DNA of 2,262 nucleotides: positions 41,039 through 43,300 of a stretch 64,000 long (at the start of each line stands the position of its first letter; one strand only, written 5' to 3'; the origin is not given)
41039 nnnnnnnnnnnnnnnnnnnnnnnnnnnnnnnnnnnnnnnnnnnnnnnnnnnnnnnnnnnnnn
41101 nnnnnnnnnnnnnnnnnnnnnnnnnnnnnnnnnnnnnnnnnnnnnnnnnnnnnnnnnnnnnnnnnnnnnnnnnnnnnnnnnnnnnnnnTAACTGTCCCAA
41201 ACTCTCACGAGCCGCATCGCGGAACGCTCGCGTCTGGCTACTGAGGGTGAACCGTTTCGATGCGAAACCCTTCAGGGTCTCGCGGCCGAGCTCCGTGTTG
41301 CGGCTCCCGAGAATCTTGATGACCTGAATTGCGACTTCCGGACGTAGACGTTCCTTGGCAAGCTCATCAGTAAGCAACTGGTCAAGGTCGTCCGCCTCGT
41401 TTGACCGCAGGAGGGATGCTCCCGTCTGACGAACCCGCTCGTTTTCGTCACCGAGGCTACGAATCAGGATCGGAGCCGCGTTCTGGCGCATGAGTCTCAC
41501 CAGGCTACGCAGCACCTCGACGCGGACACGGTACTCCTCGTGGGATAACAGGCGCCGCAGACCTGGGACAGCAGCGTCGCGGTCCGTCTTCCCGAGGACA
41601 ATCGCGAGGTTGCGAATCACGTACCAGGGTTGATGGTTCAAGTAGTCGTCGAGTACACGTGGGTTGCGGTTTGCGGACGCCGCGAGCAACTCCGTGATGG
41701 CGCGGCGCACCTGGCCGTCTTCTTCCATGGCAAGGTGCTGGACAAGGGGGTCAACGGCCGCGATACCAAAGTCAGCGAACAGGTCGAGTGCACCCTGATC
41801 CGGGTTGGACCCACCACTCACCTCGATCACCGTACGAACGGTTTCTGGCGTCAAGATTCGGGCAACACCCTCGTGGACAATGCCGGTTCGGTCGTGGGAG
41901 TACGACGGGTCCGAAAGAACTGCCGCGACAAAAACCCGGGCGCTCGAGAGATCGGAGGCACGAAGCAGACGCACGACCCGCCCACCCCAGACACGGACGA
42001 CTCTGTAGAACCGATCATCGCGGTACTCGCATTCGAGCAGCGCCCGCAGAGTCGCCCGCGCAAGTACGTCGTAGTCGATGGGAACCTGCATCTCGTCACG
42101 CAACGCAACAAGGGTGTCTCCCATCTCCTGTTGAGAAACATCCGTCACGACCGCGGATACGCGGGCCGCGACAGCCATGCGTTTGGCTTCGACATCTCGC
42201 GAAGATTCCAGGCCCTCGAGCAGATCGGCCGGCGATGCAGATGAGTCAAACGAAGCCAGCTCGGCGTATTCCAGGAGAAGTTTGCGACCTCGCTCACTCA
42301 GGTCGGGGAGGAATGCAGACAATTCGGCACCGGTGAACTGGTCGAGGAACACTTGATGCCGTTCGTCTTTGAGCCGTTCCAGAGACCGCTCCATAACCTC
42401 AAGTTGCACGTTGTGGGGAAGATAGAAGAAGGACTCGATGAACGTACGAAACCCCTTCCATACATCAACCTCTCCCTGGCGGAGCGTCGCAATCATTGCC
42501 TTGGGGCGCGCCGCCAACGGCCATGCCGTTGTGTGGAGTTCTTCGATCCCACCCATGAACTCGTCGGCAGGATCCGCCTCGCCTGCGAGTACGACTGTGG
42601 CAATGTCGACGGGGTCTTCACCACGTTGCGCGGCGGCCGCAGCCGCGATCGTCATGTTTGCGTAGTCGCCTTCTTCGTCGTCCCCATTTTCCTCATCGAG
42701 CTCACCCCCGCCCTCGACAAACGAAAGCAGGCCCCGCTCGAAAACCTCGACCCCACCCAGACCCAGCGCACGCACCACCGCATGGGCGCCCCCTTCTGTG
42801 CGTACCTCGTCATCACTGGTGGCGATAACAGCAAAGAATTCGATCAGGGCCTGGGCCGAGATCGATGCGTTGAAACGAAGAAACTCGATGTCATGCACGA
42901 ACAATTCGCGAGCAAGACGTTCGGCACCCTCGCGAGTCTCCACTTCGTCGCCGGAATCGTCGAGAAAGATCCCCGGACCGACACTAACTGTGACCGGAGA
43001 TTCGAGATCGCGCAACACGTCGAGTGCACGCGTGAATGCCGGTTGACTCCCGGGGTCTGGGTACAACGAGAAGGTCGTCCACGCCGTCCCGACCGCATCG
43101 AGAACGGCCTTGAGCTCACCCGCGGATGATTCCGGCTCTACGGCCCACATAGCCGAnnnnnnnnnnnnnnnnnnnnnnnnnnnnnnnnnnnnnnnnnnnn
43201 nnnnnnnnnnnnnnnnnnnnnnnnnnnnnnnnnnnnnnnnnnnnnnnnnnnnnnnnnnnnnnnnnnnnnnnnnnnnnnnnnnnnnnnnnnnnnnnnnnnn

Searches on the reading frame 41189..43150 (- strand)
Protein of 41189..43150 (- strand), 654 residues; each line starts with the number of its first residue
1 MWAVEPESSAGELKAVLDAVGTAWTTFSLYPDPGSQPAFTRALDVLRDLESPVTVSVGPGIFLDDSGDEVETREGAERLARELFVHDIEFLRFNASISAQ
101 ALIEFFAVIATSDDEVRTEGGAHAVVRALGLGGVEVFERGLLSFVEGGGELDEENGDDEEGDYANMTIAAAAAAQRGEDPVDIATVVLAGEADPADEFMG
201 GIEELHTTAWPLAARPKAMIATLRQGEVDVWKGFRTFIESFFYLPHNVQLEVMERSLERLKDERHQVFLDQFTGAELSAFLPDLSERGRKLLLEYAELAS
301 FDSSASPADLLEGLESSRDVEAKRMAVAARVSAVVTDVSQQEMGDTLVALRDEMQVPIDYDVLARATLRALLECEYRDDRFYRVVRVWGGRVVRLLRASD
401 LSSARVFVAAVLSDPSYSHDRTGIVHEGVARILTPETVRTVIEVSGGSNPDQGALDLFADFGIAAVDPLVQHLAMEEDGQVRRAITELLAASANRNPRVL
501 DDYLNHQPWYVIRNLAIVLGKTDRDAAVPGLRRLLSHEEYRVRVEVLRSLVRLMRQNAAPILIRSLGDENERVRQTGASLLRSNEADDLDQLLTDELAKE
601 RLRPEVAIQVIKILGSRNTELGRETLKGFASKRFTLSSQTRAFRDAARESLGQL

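Call 46: search_protein_families(library=ncbifam, proteins=[window:41189-43150:-], max_evalue=0.00001)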
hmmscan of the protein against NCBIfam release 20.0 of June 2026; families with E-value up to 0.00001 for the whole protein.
window:41189-43150:- (654 aa): 0 families

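Call 78: search_protein_families(library=pfam, proteins=[window:41189-43150:-], max_evalue=0.001)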
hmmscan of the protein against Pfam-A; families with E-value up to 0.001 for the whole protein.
window:41189-43150:- (654 aa): 2 families
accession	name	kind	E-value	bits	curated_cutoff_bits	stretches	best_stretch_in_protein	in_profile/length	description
PF13646.12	HEAT_2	-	5.3e-14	52.7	27.7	1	502-579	6-85/88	HEAT repeats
PF02985.28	HEAT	-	1.3e-06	28.6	23.5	0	528-555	2-29/31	HEAT repeat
